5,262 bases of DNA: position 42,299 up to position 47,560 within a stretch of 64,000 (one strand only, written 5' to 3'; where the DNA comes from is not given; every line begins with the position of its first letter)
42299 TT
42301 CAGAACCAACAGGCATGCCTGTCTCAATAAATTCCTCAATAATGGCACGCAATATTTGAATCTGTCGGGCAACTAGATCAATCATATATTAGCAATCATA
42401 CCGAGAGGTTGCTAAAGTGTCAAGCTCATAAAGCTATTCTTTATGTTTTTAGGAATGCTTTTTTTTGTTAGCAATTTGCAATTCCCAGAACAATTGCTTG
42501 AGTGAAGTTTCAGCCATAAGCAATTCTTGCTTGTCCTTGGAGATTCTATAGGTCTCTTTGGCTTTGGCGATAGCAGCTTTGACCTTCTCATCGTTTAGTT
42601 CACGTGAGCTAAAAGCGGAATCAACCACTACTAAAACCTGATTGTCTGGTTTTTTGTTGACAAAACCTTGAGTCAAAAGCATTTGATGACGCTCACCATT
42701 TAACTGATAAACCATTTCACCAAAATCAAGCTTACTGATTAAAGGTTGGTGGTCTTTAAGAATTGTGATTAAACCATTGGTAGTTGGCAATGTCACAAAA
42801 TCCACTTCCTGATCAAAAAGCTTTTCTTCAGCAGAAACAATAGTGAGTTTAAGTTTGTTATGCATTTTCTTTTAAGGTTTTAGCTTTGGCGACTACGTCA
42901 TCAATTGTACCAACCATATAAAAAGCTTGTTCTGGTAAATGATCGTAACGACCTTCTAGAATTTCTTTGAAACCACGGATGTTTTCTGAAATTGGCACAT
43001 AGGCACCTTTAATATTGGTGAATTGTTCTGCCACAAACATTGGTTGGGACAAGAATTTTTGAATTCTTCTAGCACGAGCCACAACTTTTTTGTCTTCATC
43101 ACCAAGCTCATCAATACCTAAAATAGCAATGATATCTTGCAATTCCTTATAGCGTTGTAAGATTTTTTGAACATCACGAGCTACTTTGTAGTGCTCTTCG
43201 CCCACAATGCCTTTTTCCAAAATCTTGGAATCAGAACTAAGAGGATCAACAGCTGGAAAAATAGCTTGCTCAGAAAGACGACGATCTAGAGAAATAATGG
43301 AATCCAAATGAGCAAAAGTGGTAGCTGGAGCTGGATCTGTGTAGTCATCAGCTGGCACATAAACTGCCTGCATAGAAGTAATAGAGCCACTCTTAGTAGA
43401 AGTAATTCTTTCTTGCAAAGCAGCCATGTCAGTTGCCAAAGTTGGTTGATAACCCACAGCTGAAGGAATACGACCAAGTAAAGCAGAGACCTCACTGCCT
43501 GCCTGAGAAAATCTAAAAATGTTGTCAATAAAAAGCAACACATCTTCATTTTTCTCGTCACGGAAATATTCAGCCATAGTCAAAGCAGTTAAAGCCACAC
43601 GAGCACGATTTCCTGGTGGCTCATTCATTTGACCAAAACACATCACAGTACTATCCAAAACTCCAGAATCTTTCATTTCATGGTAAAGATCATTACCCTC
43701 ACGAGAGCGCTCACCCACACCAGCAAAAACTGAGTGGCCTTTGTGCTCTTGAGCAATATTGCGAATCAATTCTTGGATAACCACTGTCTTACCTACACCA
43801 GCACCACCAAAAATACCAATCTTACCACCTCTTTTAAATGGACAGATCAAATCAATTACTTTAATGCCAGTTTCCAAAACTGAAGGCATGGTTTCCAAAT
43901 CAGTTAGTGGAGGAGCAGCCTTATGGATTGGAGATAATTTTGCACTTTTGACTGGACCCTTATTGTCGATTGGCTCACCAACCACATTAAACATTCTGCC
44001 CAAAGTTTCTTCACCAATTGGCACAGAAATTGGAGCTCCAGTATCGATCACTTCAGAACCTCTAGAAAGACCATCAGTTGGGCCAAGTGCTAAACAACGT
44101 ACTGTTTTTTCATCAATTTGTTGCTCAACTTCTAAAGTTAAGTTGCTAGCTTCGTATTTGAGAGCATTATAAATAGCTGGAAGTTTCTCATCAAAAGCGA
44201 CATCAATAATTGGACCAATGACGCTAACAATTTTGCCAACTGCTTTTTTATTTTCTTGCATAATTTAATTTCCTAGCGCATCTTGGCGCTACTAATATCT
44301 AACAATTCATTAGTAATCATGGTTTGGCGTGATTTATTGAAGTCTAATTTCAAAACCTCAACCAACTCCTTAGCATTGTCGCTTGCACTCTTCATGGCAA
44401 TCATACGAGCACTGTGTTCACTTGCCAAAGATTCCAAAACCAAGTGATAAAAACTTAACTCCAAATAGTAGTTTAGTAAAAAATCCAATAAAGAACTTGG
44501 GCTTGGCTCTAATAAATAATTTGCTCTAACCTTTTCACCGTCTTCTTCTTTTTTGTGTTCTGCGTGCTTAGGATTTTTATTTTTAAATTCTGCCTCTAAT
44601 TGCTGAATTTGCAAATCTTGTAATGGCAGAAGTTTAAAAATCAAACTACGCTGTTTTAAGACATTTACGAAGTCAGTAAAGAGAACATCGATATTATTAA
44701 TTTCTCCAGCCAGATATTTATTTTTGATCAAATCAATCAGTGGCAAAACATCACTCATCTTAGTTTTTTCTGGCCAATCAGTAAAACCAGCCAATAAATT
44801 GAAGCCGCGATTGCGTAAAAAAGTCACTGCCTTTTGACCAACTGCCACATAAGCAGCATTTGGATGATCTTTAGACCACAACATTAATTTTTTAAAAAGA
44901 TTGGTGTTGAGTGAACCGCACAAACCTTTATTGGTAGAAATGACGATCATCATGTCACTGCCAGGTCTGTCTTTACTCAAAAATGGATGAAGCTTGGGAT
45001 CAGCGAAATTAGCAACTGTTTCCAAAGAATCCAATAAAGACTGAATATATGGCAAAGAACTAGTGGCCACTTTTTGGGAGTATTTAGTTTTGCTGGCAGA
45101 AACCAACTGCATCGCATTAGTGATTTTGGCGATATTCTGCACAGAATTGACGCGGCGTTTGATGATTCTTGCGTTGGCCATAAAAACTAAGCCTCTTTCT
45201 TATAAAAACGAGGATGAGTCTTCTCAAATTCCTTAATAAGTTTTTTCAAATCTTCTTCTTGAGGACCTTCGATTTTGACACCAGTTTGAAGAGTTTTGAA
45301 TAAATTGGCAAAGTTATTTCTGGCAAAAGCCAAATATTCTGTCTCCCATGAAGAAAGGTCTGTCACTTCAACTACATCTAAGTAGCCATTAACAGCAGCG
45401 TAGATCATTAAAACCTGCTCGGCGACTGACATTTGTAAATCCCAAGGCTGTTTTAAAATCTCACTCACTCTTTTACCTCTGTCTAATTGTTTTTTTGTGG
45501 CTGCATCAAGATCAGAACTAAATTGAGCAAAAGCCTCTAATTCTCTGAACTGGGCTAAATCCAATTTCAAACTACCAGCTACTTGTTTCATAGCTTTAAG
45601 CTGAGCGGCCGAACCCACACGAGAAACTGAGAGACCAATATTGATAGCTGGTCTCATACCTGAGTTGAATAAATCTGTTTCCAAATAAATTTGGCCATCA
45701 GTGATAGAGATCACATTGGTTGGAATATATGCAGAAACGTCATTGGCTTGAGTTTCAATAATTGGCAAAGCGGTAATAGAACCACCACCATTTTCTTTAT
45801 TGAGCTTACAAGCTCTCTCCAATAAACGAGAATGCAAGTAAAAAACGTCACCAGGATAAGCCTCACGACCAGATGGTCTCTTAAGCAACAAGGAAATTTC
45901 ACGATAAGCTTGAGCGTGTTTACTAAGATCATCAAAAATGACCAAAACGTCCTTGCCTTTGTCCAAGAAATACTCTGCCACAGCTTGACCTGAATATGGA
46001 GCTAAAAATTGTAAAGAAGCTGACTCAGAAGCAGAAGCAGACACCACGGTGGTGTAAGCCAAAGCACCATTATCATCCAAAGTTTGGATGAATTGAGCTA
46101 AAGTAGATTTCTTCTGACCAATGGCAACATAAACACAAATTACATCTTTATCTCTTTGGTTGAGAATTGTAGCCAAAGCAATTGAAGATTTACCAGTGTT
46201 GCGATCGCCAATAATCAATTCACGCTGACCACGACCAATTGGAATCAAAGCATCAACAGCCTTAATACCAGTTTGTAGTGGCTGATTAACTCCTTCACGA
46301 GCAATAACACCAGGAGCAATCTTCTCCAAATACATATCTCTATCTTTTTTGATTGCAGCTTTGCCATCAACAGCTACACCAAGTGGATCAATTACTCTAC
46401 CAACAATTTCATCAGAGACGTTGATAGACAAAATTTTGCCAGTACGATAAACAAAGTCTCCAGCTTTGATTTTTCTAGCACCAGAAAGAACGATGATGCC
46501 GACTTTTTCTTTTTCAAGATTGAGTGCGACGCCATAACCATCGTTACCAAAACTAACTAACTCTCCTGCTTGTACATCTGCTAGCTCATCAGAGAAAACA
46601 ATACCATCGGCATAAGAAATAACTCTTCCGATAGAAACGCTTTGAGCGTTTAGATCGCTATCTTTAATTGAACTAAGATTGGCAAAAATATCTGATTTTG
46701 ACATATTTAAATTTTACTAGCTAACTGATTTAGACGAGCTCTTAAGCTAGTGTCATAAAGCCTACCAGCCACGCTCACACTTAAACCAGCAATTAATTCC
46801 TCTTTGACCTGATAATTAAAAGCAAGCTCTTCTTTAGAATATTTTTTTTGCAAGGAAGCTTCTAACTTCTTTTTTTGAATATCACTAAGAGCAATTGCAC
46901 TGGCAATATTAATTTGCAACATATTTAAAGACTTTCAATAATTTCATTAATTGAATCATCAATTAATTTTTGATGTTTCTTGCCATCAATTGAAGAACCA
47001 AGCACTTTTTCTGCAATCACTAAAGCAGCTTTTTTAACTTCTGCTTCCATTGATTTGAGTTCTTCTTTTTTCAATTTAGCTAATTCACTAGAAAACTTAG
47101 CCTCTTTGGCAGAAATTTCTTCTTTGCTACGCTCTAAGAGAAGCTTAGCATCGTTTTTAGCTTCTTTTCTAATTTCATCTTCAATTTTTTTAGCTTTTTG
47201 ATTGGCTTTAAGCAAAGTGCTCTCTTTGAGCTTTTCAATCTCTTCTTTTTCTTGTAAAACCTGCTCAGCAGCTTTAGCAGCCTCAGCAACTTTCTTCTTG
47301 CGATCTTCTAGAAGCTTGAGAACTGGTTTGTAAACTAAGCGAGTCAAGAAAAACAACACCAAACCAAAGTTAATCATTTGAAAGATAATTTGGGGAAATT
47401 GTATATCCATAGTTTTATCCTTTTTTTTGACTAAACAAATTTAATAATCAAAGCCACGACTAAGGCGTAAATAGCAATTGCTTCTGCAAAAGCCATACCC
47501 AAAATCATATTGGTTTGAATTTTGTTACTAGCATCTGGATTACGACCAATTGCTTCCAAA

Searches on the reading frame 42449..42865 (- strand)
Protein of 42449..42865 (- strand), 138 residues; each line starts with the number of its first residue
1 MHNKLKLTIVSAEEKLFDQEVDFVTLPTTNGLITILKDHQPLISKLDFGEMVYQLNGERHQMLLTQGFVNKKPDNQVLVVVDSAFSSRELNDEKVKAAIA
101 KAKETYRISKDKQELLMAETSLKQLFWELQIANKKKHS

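Call 44: search_protein_families(library=pfam, proteins=[window:42449-42865:-], max_evalue=0.001)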
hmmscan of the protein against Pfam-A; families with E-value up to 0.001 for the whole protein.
window:42449-42865:- (138 aa): 1 family
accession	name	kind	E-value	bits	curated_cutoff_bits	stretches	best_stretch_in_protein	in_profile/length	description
PF02823.21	ATP-synt_DE_N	-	1.3e-19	70.3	27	1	5-84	1-80/80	ATP synthase, Delta/Epsilon chain, beta-sandwich domain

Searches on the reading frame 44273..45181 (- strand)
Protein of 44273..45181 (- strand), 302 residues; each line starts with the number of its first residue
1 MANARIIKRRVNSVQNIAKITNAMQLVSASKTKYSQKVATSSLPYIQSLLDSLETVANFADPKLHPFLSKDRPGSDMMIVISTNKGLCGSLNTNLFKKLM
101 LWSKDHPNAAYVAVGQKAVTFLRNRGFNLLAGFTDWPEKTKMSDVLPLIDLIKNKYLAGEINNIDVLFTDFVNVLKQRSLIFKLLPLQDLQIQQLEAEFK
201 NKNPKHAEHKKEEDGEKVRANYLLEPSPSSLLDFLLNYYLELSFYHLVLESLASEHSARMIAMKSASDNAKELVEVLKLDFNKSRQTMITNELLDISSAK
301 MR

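Call 44: search_protein_families(library=pfam, proteins=[window:44273-45181:-], max_evalue=0.001)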
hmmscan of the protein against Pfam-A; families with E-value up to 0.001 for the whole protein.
window:44273-45181:- (302 aa): 1 family
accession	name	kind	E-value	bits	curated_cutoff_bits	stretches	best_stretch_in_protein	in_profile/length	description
PF00231.24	ATP-synt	-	2.1e-74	251.2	39.9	1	4-298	2-280/285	ATP synthase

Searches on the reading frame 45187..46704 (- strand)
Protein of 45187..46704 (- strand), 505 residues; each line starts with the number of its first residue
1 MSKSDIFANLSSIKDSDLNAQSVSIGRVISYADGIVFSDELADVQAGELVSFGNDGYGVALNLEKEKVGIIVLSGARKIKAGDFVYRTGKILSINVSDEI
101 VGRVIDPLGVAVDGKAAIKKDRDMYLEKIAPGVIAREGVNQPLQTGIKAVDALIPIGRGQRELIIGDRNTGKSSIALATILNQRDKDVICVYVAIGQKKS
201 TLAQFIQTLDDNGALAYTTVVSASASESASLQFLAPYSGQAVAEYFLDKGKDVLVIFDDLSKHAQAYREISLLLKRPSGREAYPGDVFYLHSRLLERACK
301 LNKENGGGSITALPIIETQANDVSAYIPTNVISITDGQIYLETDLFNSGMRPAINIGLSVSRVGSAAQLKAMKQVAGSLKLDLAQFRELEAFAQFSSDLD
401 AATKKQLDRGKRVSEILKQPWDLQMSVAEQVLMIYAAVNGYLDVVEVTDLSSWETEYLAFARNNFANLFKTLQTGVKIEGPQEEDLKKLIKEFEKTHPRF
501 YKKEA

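Call 44: search_protein_families(library=pfam, proteins=[window:45187-46704:-], max_evalue=0.001)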
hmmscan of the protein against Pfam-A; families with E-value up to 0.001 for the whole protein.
window:45187-46704:- (505 aa): 5 families
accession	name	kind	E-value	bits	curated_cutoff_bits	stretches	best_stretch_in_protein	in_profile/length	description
PF00006.31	ATP-synt_ab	-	4.5e-84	281.8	29.5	1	146-361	1-213/213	ATP synthase alpha/beta family, nucleotide-binding domain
PF00306.32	ATP-synt_ab_C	-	1.2e-42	145.7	27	1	368-493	1-126/126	ATP synthase alpha/beta chain, C terminal domain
PF02874.29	ATP-synt_ab_N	-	2.6e-10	41.1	20.9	1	25-89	5-69/69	ATP synthase alpha/beta family, beta-barrel domain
PF06745.19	ATPase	-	0.00019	21.3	26.6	1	144-210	2-71/231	KaiC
PF01637.24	ATPase_2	-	0.00023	21.5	33.2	1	147-274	8-132/225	ATPase domain predominantly from Archaea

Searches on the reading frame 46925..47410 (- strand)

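Call 45: search_protein_families(library=pfam, proteins=[window:46925-47410:-], max_evalue=0.001)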
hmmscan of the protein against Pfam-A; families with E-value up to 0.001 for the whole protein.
window:46925-47410:- (161 aa): 1 family
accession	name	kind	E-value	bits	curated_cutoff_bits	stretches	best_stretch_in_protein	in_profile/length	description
PF00430.23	ATP-synt_B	-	1.3e-12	48.4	28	1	8-137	2-131/132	ATP synthase B/B' CF(0)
